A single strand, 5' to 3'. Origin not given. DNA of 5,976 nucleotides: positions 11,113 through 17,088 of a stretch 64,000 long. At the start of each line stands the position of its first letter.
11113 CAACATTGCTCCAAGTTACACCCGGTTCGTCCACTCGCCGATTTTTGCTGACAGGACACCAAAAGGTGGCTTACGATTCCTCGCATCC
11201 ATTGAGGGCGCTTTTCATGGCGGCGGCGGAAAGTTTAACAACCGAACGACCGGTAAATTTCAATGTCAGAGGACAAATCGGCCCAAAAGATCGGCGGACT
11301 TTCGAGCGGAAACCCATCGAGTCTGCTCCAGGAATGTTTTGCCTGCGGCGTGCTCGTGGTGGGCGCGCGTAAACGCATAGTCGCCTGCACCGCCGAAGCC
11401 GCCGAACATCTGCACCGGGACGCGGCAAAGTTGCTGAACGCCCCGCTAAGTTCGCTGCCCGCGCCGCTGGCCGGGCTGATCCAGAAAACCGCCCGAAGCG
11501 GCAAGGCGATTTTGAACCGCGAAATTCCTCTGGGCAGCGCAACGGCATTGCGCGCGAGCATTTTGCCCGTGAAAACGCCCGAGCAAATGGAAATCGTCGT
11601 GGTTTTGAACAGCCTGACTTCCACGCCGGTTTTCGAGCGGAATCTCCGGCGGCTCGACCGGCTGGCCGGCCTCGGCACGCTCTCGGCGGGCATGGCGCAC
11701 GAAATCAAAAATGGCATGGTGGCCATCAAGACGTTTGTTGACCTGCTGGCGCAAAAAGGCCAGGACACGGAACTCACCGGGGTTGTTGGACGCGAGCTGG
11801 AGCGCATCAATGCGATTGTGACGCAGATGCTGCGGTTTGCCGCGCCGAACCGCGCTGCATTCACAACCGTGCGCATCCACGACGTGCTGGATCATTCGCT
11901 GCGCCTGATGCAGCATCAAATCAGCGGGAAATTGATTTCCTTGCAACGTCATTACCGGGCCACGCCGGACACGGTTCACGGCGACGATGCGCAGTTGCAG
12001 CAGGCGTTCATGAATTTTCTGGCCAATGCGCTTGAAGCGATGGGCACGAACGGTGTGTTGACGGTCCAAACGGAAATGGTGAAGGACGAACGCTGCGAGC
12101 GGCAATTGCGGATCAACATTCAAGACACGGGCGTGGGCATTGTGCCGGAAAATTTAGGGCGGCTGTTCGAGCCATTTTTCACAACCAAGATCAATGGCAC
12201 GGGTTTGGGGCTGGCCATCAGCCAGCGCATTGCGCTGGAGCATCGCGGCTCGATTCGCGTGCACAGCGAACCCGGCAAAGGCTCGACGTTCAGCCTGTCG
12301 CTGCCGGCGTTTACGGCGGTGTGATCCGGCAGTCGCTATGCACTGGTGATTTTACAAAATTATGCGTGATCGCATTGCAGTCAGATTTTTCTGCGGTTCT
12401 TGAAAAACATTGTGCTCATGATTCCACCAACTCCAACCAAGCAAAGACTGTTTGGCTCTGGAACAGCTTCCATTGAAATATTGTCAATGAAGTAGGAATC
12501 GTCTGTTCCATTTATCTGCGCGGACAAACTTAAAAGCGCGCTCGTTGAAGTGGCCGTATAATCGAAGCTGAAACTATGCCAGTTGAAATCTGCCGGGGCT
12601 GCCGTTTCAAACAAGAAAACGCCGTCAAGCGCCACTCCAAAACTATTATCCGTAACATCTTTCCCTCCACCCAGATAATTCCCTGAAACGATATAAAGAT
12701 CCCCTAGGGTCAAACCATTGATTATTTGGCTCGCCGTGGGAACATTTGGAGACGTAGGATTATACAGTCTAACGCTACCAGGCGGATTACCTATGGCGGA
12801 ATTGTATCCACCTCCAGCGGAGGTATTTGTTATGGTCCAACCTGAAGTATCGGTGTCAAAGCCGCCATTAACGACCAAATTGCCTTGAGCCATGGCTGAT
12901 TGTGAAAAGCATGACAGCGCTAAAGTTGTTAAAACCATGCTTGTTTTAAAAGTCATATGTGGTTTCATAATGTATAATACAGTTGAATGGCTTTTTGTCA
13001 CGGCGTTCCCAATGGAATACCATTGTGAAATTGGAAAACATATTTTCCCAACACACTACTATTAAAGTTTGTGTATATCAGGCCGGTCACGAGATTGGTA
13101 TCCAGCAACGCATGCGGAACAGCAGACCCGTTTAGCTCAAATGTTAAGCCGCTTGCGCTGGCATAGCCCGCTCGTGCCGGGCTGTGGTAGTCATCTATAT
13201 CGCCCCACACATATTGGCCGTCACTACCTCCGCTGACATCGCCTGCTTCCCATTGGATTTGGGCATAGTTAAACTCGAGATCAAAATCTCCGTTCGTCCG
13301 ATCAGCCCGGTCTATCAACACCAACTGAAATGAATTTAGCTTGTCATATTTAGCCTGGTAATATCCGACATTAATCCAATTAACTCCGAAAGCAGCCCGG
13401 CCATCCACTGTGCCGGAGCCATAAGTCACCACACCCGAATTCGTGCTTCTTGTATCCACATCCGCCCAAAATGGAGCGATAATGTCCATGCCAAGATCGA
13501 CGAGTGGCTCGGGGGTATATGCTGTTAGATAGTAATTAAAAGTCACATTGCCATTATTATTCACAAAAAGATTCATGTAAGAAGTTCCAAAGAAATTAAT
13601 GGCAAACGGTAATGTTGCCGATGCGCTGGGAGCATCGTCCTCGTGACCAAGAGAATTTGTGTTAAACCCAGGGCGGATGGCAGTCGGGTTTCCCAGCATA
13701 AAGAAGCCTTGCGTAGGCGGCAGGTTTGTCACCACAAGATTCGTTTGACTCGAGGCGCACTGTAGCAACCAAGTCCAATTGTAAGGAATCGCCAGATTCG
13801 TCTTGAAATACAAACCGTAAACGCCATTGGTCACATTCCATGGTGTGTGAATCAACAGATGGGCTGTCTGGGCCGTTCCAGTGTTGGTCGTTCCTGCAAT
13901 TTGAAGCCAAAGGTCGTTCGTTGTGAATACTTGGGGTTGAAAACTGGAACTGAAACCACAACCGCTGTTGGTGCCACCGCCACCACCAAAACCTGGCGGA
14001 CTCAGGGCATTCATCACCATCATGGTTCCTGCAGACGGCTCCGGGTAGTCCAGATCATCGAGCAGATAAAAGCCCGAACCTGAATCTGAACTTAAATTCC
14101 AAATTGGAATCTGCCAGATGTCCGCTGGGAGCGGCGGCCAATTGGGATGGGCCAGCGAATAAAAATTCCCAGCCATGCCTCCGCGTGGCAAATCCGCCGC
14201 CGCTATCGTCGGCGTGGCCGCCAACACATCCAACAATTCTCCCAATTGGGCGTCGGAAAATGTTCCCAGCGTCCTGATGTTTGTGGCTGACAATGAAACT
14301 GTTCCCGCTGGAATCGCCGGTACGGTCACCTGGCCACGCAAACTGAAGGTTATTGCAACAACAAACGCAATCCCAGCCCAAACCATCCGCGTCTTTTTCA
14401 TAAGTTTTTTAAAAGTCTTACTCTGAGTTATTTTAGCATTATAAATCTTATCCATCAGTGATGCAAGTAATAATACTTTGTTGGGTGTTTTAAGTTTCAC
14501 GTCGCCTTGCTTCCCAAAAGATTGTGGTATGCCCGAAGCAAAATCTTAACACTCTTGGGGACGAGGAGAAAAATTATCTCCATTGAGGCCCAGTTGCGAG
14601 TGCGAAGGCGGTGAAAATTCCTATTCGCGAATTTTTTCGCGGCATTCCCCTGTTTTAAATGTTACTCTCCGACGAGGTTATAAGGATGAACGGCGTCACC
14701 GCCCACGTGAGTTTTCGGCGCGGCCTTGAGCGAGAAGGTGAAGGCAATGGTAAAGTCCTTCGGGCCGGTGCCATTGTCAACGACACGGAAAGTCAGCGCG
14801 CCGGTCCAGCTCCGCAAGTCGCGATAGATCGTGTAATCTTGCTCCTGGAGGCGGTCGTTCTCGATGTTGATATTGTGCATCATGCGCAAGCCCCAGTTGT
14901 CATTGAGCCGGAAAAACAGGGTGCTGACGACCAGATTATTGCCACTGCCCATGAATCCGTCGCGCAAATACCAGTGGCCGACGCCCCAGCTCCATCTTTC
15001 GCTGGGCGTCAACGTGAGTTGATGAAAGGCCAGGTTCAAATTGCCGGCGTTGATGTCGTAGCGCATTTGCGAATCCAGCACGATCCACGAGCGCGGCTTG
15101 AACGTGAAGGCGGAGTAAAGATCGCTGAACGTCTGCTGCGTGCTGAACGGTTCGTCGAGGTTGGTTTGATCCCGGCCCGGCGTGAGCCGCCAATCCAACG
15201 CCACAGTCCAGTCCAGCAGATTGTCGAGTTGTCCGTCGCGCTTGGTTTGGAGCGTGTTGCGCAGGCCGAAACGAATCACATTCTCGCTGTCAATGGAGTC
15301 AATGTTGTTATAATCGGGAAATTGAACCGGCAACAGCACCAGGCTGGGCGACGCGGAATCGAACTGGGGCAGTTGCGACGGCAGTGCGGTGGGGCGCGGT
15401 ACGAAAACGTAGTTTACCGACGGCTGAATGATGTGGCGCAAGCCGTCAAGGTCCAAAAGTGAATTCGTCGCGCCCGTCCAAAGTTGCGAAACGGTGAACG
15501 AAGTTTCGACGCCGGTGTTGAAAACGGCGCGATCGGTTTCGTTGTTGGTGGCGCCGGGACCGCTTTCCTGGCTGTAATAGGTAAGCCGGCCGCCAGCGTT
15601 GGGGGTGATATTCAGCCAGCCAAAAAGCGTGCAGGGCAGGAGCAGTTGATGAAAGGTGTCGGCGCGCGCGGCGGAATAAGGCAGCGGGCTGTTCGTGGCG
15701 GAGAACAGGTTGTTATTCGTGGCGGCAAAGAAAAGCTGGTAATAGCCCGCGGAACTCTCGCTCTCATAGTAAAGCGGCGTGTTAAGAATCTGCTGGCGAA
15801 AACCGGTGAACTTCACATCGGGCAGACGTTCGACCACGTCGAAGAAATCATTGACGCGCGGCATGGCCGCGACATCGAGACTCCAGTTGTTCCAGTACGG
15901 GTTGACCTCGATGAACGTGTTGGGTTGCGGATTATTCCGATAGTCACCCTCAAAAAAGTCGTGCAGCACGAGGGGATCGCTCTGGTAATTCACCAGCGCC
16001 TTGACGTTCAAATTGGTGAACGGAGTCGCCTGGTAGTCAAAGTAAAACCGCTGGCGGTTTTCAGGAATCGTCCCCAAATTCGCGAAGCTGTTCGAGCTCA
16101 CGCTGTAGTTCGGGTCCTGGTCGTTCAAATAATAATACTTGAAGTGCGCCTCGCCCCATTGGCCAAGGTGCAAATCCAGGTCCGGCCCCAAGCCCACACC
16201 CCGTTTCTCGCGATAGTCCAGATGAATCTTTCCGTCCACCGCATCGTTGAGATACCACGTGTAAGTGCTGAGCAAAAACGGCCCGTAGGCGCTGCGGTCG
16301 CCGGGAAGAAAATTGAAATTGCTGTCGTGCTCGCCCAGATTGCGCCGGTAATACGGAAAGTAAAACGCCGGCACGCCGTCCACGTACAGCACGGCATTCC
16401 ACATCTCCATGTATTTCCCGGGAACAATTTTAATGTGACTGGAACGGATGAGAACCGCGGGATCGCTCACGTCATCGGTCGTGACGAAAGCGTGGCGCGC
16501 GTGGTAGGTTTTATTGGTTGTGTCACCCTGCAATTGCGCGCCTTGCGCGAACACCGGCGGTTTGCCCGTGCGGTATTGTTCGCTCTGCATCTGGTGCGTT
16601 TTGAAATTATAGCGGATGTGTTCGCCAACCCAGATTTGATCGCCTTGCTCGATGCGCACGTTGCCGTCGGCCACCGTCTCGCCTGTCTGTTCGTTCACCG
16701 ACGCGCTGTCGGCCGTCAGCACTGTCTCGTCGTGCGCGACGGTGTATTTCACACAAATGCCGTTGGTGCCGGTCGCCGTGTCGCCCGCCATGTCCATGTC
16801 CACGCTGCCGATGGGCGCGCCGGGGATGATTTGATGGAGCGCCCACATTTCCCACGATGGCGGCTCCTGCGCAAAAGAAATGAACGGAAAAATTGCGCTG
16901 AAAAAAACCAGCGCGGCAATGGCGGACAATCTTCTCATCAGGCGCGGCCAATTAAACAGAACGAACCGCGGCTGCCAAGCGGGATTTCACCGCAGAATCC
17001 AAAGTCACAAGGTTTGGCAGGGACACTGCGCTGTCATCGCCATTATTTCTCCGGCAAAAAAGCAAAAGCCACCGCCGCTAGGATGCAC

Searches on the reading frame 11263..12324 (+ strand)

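Call 48: search_protein_families(library=pfam, proteins=[window:11263-12324:+], max_evalue=0.00001)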
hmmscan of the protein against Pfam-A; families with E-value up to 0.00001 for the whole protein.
window:11263-12324:+ (353 aa): 2 families
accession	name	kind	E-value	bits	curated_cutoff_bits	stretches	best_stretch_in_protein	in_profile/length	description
PF02518.31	HATPase_c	-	8.8e-26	91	26.4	1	240-349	1-109/111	Histidine kinase-, DNA gyrase B-, and HSP90-like ATPase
PF00512.31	HisKA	-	4.7e-08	33.4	26.9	1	138-193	3-61/66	His Kinase A (phospho-acceptor) domain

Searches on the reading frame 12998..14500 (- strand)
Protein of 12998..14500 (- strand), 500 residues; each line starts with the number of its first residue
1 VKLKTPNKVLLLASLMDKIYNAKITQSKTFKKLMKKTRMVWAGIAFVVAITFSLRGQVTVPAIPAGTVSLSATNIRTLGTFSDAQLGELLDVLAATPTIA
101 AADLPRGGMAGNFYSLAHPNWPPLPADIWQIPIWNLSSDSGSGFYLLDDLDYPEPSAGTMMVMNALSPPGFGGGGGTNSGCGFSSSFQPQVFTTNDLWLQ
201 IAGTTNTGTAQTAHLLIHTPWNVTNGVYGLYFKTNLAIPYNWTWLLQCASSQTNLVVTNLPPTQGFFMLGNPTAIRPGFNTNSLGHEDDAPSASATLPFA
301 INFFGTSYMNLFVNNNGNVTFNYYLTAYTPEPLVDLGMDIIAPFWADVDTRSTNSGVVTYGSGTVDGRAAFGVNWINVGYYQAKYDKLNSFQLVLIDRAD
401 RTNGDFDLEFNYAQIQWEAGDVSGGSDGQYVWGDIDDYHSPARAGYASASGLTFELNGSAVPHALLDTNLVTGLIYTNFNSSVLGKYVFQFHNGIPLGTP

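Call 48: search_protein_families(library=pfam, proteins=[window:12998-14500:-], max_evalue=0.00001)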
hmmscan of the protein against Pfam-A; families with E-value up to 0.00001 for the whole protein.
window:12998-14500:- (500 aa): 1 family
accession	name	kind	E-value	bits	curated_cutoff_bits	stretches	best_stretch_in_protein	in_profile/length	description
PF06119.19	NIDO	-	2.1e-24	87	25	1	310-492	2-185/186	Nidogen-like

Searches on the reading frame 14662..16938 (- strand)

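Call 48: search_protein_families(library=pfam, proteins=[window:14662-16938:-], max_evalue=0.00001)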
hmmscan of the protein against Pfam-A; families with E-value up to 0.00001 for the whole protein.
window:14662-16938:- (758 aa): 1 family
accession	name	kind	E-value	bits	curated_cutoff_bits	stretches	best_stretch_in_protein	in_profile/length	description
PF04453.20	LptD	-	1.2e-11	45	22.4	1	307-663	15-360/384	LPS transport system D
